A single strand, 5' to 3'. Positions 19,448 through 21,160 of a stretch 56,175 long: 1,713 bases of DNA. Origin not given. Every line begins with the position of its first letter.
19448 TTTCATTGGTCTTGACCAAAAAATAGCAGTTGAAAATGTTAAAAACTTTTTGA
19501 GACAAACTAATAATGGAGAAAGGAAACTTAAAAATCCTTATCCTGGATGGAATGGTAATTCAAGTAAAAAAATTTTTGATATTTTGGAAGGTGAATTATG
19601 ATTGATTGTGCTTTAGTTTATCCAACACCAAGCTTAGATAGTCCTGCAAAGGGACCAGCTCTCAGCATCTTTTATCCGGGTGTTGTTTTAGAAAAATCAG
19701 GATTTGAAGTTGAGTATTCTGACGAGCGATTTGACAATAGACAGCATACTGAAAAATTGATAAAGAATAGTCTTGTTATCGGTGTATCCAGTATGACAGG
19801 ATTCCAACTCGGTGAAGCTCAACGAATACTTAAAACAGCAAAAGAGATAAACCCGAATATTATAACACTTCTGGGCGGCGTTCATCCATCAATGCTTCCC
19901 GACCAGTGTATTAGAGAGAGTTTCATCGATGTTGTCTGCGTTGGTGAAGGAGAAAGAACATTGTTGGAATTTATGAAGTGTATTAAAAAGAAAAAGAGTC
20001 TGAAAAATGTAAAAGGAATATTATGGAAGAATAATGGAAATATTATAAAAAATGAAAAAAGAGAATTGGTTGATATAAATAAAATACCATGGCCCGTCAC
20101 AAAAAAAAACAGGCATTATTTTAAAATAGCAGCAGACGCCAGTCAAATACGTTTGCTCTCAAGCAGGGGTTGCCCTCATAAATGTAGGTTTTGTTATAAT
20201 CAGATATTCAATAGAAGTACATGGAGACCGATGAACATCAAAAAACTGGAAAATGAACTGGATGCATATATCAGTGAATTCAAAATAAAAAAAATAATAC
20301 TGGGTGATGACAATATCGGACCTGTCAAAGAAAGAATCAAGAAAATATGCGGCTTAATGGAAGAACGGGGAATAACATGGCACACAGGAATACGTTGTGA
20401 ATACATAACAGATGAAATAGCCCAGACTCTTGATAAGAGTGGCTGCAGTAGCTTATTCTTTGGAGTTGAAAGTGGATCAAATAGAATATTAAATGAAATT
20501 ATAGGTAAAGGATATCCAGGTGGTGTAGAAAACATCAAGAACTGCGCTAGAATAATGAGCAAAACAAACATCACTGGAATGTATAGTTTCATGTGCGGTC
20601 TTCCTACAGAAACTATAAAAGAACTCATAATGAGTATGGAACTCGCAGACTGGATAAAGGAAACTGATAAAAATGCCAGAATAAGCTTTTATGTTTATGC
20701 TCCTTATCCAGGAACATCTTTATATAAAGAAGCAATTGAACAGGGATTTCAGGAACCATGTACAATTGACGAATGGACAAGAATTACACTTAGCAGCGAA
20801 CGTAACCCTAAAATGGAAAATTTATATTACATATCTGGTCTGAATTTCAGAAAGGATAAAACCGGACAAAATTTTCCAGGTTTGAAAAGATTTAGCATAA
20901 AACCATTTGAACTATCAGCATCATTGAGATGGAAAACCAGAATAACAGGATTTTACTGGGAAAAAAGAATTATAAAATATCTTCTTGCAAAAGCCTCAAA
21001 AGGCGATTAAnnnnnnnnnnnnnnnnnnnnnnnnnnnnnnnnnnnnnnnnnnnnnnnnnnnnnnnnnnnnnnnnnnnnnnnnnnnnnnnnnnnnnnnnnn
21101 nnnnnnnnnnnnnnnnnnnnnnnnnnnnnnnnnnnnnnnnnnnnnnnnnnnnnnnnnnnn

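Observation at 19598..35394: Nonulosonic-acid gene cluster loaded with four radical SAM enzymes (three B12-binding paralogues plus one SPASM type): candidate undescribed sugar-tailoring pathway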

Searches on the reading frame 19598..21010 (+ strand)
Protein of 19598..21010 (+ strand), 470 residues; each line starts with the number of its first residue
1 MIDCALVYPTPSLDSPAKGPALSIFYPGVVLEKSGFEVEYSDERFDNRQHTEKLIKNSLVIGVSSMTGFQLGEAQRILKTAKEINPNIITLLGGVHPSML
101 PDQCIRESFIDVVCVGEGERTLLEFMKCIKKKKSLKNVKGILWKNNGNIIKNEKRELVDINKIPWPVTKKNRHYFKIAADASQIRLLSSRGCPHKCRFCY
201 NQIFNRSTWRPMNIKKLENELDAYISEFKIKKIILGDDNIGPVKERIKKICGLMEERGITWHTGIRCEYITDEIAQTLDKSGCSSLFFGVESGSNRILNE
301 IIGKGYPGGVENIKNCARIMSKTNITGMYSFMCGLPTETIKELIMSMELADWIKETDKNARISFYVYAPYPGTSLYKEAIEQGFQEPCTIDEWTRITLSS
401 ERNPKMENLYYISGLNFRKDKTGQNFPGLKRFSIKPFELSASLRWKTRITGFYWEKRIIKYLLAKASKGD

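Call 3: search_protein_families(library=pfam, proteins=[window:19598-21010:+], max_evalue=0.01)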
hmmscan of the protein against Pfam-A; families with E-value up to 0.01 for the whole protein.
window:19598-21010:+ (470 aa): 4 families
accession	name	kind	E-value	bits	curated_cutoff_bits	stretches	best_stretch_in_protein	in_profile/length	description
PF04055.27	Radical_SAM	-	2.5e-19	70.5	29.5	1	188-349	3-165/166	Radical SAM superfamily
PF02310.24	B12-binding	-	1e-17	64.5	32.1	1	18-124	11-119/121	B12 binding domain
PF19864.5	Radical_SAM_N2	-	0.0016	18.4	29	1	107-136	103-132/151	Radical SAM proteins, N-terminal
PF13353.11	Fer4_12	-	0.0063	17.3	22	0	189-236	12-60/137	4Fe-4S single cluster domain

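Call 6: search_protein_families(library=ncbifam, proteins=[window:19598-21010:+], max_evalue=0.001)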
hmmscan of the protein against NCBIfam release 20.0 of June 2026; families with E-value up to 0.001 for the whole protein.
window:19598-21010:+ (470 aa): 24 families
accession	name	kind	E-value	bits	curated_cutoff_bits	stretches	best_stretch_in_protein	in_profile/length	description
TIGR03471.1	HpnJ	equivalog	7.6e-36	124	577.6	1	59-385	71-393/472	hopanoid biosynthesis associated radical SAM protein HpnJ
TIGR02026.1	BchE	equivalog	2e-35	122.6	481.35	1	19-382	20-390/497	magnesium-protoporphyrin IX monomethyl ester anaerobic oxidative cyclase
NF050148.1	rSAM_ApyD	equivalog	9.1e-34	116.8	750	1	42-379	59-393/645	RiPP biosynthesis radical SAM protein ApyD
TIGR04013.1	B12_SAM_MJ_1487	hypoth_equivalog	1.5e-32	112.9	251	1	49-378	33-356/382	TIGR04013 family B12-binding domain/radical SAM domain-containing protein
TIGR04479.1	bcpD_PhpK_rSAM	subfamily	1.7e-31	109.2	600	1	22-348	73-404/504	PhpK family radical SAM P-methyltransferase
NF038361.1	rSAM_Sden_1168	equivalog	1.4e-24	86.6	575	1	36-383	123-477/560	Sden_1168 family B12-binding radical SAM P-methyltransferase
TIGR04014.1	B12_SAM_MJ_0865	equivalog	3e-22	79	360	1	31-383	21-362/434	methyl-coenzyme M reductase glutamine C-methyltransferase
TIGR04072.2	rSAM_ladder_B12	equivalog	7.1e-22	77.6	360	1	68-384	80-377/443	lipid biosynthesis B12-binding/radical SAM protein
NF033712.0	B12_rSAM_KedN5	subfamily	8.7e-21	73.8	700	1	63-245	67-256/624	KedN5 family methylcobalamin-dependent radical SAM C-methyltransferase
TIGR04385.1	B12_rSAM_cofa1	equivalog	1.7e-20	73.7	450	1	81-359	93-370/438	B12 lower ligand biosynthesis radical SAM protein BzaD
TIGR03975.1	rSAM_ocin_1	subfamily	3.4e-19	68.8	281.85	1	57-370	128-450/606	RiPP maturation radical SAM C-methyltransferase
NF033070.1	rSAM_AprD4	equivalog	2e-15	56.7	500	1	171-385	184-396/456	AprD4 family radical SAM diol-dehydratase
TIGR04295.1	B12_rSAM_oligo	hypoth_equivalog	3.2e-15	55.7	400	1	91-295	105-306/422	TIGR04295 family B12-binding domain-containing radical SAM protein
TIGR04367.1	HpnR_B12_rSAM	equivalog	2.3e-14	52.8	650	1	31-293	32-296/490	hopanoid C-3 methylase HpnR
TIGR03960.1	rSAM_fuse_unch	hypoth_equivalog_domain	1.6e-12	46.7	462.3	1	150-355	223-426/605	TIGR03960 family B12-binding radical SAM protein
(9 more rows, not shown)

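Call 11: find_encoding_contigs(protein=window:19598-21010:+, flank=10000, max_places=6)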
Protein window:19598-21010:+ (470 aa): 18 contigs read that carry it; 6 places shown.
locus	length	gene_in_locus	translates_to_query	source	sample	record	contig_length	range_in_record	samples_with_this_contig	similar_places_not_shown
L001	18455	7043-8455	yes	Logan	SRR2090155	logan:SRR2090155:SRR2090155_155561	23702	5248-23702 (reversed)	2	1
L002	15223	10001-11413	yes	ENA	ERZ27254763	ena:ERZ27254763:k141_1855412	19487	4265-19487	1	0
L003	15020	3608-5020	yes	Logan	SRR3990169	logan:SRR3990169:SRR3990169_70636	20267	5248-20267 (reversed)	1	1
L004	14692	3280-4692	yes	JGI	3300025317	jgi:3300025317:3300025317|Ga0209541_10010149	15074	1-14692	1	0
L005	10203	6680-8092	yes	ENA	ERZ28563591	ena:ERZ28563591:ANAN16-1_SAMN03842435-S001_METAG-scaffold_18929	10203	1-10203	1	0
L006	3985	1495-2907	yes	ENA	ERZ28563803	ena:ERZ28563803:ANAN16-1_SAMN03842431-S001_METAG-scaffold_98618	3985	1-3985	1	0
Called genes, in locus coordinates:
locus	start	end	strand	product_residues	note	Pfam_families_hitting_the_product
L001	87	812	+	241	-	PF13641:Glyco_tranf_2_3 (weak), PF00535:Glycos_transf_2, PF10111:Glyco_tranf_2_2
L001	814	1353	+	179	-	-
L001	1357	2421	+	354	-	PF00155:Aminotran_1_2 (weak), PF01041:DegT_DnrJ_EryC1, PF01053:Cys_Met_Meta_PP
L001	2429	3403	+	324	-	PF01408:GFO_IDH_MocA, PF22725:GFO_IDH_MocA_C3, PF02894:GFO_IDH_MocA_C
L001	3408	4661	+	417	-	PF02737:3HCDH_N (weak), PF03446:NAD_binding_2 (weak), PF03721:UDPG_MGDP_dh_N, PF00984:UDPG_MGDP_dh, PF03720:UDPG_MGDP_dh_C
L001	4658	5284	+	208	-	PF02585:PIG-L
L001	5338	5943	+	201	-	PF08889:WbqC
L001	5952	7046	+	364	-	PF02350:Epimerase_2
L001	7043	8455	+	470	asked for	PF02310:B12-binding, PF04055:Radical_SAM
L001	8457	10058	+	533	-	PF02350:Epimerase_2, PF04464:Glyphos_transf, PF00534:Glycos_transf_1 (weak)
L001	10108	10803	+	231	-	PF02348:CTP_transf_3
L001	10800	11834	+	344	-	PF03102:NeuB, PF08666:SAF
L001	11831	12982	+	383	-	PF02350:Epimerase_2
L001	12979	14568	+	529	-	PF02310:B12-binding, PF04055:Radical_SAM, PF13174:TPR_6 (faint), PF13432:TPR_16 (weak), PF14559:TPR_19, PF21033:RMD1-3 (weak), PF07719:TPR_2 (weak), PF13181:TPR_8 (weak), +4 more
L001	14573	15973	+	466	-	PF04015:DUF362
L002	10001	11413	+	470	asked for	PF02310:B12-binding, PF04055:Radical_SAM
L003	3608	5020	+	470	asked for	PF02310:B12-binding, PF04055:Radical_SAM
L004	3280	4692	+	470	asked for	PF02310:B12-binding, PF04055:Radical_SAM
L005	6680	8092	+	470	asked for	PF02310:B12-binding, PF04055:Radical_SAM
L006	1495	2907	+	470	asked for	PF02310:B12-binding, PF04055:Radical_SAM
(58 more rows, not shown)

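Call 32: find_homologous_proteins(query=window:19598-21010:+, max_evalue=1e-10)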
Query window:19598-21010:+ (470 aa): 214 proteins with E <= 1e-10 among 7124 candidates; the best 120 are listed.
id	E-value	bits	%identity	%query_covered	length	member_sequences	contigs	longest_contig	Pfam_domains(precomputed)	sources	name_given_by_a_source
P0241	0.0e+0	1084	100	100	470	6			PF04055.28,PF02310.25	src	-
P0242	1.9e-199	681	62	100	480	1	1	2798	PF04055.28,PF02310.25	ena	-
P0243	5.5e-195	667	61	99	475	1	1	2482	PF04055.28,PF02310.25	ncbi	-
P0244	4.0e-194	664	61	99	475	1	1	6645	PF04055.28,PF02310.25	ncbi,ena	-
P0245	3.9e-183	628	57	100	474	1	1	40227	PF04055.28,PF02310.25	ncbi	ncbi:B12-binding domain-containing radical SAM protein [Chloroflexota bacterium]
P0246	7.7e-181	620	57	99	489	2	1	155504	PF04055.28,PF02310.25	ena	-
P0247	1.1e-173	596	55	99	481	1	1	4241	PF04055.28,PF02310.25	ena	-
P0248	2.6e-172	592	55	99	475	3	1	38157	PF04055.28,PF02310.25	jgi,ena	-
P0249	2.2e-170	586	55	100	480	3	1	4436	PF04055.28,PF02310.25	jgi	jgi:radical SAM superfamily enzyme YgiQ (UPF0313 family)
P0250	2.8e-170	585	54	100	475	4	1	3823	PF04055.28,PF02310.25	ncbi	-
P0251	3.0e-170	585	55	100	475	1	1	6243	PF04055.28,PF02310.25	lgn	-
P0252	1.7e-169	583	55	100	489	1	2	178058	PF04055.28,PF02310.25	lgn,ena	-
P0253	9.3e-169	580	55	99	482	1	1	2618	PF04055.28,PF02310.25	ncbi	ncbi:MAG: radical SAM protein [Candidatus Micrarchaeota archaeon]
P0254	9.6e-169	580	54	100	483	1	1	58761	PF04055.28,PF02310.25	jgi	-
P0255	1.7e-168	579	53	100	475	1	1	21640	PF04055.28,PF02310.25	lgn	-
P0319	8.7e-72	260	35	92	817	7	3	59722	PF10111.15,PF13641.13,PF04055.28,PF00535.33,PF02310.25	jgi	jgi:radical SAM superfamily enzyme YgiQ (UPF0313 family)/glycosyltransferase involved in cell wall b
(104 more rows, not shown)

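Call 34: find_encoding_contigs(protein=P0245, flank=10000, max_places=1)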
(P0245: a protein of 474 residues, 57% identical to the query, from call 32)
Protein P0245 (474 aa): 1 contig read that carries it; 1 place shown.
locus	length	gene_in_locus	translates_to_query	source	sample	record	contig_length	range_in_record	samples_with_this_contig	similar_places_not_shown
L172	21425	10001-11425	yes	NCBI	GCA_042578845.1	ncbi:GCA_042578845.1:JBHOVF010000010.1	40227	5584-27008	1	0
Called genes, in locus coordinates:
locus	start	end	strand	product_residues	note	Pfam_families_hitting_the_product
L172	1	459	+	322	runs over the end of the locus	PF01522:Polysacc_deac_1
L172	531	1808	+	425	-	PF03446:NAD_binding_2 (weak), PF03721:UDPG_MGDP_dh_N, PF00984:UDPG_MGDP_dh, PF03720:UDPG_MGDP_dh_C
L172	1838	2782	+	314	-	PF01073:3Beta_HSD, PF01370:Epimerase, PF02719:Polysacc_synt_2, PF04321:RmlD_sub_bind, PF05368:NmrA (weak), PF07993:NAD_binding_4, PF13460:NAD_binding_10, PF16363:GDP_Man_Dehyd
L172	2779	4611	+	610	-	PF13439:Glyco_transf_4, PF13477:Glyco_trans_4_2, PF13579:Glyco_trans_4_4, PF00534:Glycos_transf_1, PF13692:Glyco_trans_1_4, PF02397:Bac_transf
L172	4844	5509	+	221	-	PF17836:PglD_N, PF25084:LbH_EIF2B (faint), PF25087:GMPPB_C, PF00132:Hexapep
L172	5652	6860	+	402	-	PF01041:DegT_DnrJ_EryC1, PF01053:Cys_Met_Meta_PP (weak)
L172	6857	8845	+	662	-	PF13727:CoA_binding_3, PF00106:adh_short (weak), PF01073:3Beta_HSD, PF01370:Epimerase, PF02719:Polysacc_synt_2, PF04321:RmlD_sub_bind, PF08659:KR (weak), PF16363:GDP_Man_Dehyd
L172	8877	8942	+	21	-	-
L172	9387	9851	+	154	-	-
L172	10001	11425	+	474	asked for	PF02310:B12-binding, PF04055:Radical_SAM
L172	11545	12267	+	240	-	PF08889:WbqC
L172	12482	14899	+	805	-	PF02706:Wzz, PF06564:CBP_BcsQ (faint), PF13807:GNVR (faint), PF01656:CbiA (weak), PF10609:ParA (weak), PF13614:AAA_31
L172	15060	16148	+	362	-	PF04055:Radical_SAM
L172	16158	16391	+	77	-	-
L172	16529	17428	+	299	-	PF27840:ScmC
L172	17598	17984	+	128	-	PF04892:VanZ-LLP1 (weak)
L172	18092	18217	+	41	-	-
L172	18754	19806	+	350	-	PF21360:PylC-like_N, PF15632:ATPgrasp_Ter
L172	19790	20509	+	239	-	PF02811:PHP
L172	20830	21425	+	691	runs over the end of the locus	-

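Call 35: find_encoding_contigs(protein=P0246, flank=10000, max_places=1)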
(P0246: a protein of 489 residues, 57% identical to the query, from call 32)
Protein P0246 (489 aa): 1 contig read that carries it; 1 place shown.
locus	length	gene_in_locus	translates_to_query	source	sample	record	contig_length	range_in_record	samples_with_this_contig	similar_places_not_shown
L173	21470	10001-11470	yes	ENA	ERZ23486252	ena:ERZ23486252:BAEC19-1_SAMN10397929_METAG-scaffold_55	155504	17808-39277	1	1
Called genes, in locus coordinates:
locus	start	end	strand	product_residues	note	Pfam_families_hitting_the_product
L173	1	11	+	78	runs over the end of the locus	-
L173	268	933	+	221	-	PF11086:DUF2878 (weak)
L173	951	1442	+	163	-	-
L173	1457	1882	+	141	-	PF04138:GtrA_DPMS_TM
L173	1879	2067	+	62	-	-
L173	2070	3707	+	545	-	-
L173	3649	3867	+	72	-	-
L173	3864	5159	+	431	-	-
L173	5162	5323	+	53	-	-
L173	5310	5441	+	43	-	-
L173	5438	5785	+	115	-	-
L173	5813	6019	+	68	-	-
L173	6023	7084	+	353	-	-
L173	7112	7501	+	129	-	-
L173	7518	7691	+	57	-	-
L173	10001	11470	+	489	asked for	PF02310:B12-binding, PF04055:Radical_SAM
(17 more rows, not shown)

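Call 36: find_encoding_contigs(protein=P0254, flank=10000, max_places=1)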
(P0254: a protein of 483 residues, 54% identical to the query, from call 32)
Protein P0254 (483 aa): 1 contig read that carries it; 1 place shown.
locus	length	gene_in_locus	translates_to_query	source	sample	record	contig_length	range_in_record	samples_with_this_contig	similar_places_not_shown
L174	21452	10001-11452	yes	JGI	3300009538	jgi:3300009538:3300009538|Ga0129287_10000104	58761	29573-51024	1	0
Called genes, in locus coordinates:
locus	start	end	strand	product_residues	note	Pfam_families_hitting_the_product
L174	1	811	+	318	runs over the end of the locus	PF02779:Transket_pyr, PF02780:Transketolase_C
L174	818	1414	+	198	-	PF13580:SIS_2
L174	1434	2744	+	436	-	PF00483:NTP_transferase, PF12804:NTP_transf_3, PF00702:Hydrolase (weak), PF13242:Hydrolase_like, PF13419:HAD_2 (weak)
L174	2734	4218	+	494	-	PF01943:Polysacc_synt, PF13440:Polysacc_synt_3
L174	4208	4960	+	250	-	PF13472:Lipase_GDSL_2 (weak)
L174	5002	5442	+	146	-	PF14478:DUF4430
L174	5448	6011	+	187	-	PF20221:DUF6580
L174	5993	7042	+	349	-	PF03102:NeuB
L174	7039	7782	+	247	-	PF02348:CTP_transf_3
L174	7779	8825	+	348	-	PF03102:NeuB, PF08666:SAF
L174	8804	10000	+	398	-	PF02350:Epimerase_2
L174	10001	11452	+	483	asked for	PF02310:B12-binding, PF04055:Radical_SAM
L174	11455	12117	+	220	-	PF08889:WbqC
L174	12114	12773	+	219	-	PF02585:PIG-L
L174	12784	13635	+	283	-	PF08242:Methyltransf_12 (weak), PF13489:Methyltransf_23 (weak), PF08241:Methyltransf_11, PF13649:Methyltransf_25 (weak)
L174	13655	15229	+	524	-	PF02310:B12-binding, PF04055:Radical_SAM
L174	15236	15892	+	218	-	PF02585:PIG-L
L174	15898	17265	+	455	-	-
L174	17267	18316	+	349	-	PF00535:Glycos_transf_2, PF10111:Glyco_tranf_2_2 (faint), PF13506:Glyco_transf_21 (weak), PF13641:Glyco_tranf_2_3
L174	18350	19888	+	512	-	PF02310:B12-binding, PF04055:Radical_SAM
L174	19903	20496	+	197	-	PF02397:Bac_transf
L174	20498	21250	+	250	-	PF00456:Transketolase_N, PF13292:DXP_synthase_N, PF02775:TPP_enzyme_C (weak), PF09364:XFP_N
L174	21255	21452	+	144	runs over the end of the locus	PF02779:Transket_pyr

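Call 39: search_solved_structures(query=window:19598-21010:+, max_evalue=0.001)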
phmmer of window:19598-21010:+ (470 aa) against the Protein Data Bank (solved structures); distinct sequences matched with E-value up to 0.001: 6.
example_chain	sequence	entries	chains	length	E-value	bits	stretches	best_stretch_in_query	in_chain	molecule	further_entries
5ul2_A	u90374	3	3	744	1.7e-12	50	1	88-331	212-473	OxsB protein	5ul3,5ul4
9ccb_A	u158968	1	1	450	1e-11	47.5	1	91-378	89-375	Radical SAM core domain-containing protein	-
6fd2_B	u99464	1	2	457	2.7e-11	46.1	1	186-385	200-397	Putative apramycin biosynthetic oxidoreductase 4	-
9n1b_A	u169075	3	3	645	3.6e-08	35.7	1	60-245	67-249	Radical SAM protein | Radical SAM enzyme CysS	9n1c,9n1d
7kdx_A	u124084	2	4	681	4.8e-07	32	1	74-340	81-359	Methyltransferase TokK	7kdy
4q37_A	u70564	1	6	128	0.00079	21.4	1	58-132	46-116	Radical SAM protein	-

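Call 49: find_encoding_contigs(protein=P0252, flank=10000, max_places=1)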
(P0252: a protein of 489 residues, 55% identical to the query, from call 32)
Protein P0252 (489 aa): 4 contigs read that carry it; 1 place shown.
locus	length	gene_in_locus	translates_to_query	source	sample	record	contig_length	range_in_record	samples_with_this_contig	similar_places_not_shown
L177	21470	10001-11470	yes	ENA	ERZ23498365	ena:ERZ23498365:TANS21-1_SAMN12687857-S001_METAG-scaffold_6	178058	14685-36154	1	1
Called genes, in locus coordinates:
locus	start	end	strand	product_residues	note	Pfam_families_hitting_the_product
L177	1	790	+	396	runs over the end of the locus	PF00465:Fe-ADH, PF13685:Fe-ADH_2, PF25137:ADH_Fe_C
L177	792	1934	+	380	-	PF01041:DegT_DnrJ_EryC1, PF00266:Aminotran_5 (weak), PF01053:Cys_Met_Meta_PP, PF00155:Aminotran_1_2, PF01212:Beta_elim_lyase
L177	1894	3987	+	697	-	PF02310:B12-binding, PF04055:Radical_SAM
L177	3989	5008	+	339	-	PF04055:Radical_SAM, PF13186:SPASM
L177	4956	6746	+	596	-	PF03102:NeuB, PF02348:CTP_transf_3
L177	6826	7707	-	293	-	PF00892:EamA (faint)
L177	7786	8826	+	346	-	PF03102:NeuB, PF08666:SAF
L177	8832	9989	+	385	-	PF02350:Epimerase_2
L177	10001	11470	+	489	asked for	PF02310:B12-binding, PF04055:Radical_SAM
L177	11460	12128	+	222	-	PF08889:WbqC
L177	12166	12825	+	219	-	PF02585:PIG-L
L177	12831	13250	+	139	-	PF00132:Hexapep, PF14602:Hexapep_2 (weak)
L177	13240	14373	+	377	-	PF01041:DegT_DnrJ_EryC1, PF00155:Aminotran_1_2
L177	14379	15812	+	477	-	PF01073:3Beta_HSD, PF01370:Epimerase, PF02719:Polysacc_synt_2, PF04321:RmlD_sub_bind, PF05368:NmrA (weak), PF13460:NAD_binding_10, PF16363:GDP_Man_Dehyd, PF07993:NAD_binding_4 (weak)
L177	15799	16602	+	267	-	-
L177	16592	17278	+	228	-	PF01209:Ubie_methyltran (faint), PF03141:Methyltransf_29 (weak), PF13489:Methyltransf_23, PF07021:MetW (weak), PF13847:Methyltransf_31, PF08241:Methyltransf_11, PF08242:Methyltransf_12 (weak), PF13649:Methyltransf_25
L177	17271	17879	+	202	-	-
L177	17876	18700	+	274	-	PF01925:TauE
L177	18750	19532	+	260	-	PF01507:PAPS_reduct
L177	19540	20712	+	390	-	PF00009:GTP_EFTU, PF01926:MMR_HSR1 (faint), PF14578:GTP_EFTU_D4 (weak), PF03144:GTP_EFTU_D2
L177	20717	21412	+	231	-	PF25084:LbH_EIF2B (faint), PF25087:GMPPB_C (faint), PF00132:Hexapep, PF14602:Hexapep_2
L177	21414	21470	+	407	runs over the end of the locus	PF00884:Sulfatase, PF01663:Phosphodiest (faint)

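Call 50: find_encoding_contigs(protein=P0248, flank=10000, max_places=1)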
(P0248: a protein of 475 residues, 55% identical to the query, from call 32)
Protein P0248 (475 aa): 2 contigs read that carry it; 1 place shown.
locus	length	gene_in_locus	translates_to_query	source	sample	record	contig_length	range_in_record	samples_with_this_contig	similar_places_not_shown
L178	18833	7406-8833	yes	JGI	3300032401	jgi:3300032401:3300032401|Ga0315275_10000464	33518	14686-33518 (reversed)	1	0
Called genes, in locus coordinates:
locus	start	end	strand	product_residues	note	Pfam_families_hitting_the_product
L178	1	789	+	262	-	?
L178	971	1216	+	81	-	PF12728:HTH_17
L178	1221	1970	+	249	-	-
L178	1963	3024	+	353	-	PF01370:Epimerase, PF16363:GDP_Man_Dehyd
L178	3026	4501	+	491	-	PF01943:Polysacc_synt, PF03023:MurJ, PF13440:Polysacc_synt_3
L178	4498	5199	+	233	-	PF01128:IspD (weak), PF02348:CTP_transf_3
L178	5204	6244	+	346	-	PF03102:NeuB, PF08666:SAF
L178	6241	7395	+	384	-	PF02350:Epimerase_2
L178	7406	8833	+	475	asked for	PF02310:B12-binding, PF04055:Radical_SAM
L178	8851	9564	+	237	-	PF08889:WbqC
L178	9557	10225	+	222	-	PF02585:PIG-L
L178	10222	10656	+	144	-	PF00132:Hexapep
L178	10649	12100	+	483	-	PF00571:CBS, PF00155:Aminotran_1_2 (weak), PF01041:DegT_DnrJ_EryC1, PF01053:Cys_Met_Meta_PP (weak), PF01212:Beta_elim_lyase (weak)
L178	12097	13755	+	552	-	-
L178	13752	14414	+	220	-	PF13489:Methyltransf_23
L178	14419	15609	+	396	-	-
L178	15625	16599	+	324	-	PF00106:adh_short (weak), PF01073:3Beta_HSD, PF01370:Epimerase, PF02719:Polysacc_synt_2, PF04321:RmlD_sub_bind, PF05368:NmrA, PF16363:GDP_Man_Dehyd, PF13460:NAD_binding_10, +1 more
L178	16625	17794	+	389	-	PF01041:DegT_DnrJ_EryC1, PF00155:Aminotran_1_2, PF00266:Aminotran_5, PF01053:Cys_Met_Meta_PP, PF01212:Beta_elim_lyase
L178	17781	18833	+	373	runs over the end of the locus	-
